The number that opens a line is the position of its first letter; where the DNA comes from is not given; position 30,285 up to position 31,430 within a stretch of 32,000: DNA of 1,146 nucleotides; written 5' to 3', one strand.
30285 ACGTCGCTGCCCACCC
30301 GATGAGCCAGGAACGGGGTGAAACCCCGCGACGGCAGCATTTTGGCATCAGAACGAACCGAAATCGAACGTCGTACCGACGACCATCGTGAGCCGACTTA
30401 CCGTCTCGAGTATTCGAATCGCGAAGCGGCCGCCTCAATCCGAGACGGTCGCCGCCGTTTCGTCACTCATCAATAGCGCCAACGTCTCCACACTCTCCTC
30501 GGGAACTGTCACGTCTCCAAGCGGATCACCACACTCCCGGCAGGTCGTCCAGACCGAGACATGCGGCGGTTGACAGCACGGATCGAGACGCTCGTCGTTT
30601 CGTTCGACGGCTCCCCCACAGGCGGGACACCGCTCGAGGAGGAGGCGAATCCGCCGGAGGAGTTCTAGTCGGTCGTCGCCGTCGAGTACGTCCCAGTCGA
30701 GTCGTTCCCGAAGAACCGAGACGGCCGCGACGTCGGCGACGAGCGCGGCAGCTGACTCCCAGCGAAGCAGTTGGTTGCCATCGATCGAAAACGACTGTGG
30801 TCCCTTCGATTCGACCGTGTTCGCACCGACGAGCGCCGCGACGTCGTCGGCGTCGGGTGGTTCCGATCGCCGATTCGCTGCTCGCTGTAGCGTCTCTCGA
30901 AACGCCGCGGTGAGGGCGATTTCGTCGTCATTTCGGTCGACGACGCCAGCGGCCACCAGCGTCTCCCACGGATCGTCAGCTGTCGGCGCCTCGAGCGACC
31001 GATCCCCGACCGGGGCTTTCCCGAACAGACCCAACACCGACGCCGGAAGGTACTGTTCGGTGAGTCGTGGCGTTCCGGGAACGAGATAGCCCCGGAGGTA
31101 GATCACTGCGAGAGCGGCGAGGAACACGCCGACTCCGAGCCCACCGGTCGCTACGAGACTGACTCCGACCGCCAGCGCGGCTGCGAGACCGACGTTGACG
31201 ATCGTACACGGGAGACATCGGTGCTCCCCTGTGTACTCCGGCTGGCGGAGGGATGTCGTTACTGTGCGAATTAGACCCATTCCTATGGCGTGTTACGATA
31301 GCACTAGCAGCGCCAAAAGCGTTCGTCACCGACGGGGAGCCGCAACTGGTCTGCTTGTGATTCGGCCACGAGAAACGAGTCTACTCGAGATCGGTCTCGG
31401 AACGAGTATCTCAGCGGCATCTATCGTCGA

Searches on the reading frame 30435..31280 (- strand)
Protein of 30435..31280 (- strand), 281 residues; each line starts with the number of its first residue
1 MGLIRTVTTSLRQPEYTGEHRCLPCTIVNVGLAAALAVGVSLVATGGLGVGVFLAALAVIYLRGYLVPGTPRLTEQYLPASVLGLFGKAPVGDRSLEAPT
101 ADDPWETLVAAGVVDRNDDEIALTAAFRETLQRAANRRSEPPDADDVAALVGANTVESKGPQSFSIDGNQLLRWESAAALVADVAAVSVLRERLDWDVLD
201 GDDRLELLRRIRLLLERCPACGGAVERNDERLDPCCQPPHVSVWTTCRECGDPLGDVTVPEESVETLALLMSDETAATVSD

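Call 44: search_protein_families(library=pfam, proteins=[window:30435-31280:-])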
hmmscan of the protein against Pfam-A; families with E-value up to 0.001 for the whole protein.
window:30435-31280:- (281 aa): 0 families

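Call 63: find_encoding_contigs(protein=window:30435-31280:-, flank=10000, max_places=4)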
Protein window:30435-31280:- (281 aa): 2 contigs read that carry it; 1 place shown.
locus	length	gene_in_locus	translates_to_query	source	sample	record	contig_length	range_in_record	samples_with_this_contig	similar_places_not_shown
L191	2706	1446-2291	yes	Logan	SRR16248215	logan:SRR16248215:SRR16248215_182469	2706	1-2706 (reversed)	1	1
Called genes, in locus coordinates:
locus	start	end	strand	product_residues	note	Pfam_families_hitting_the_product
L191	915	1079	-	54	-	-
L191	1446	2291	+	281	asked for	PF26236:DUF8054_N, PF26238:DUF8054_M, PF26237:DUF8054_C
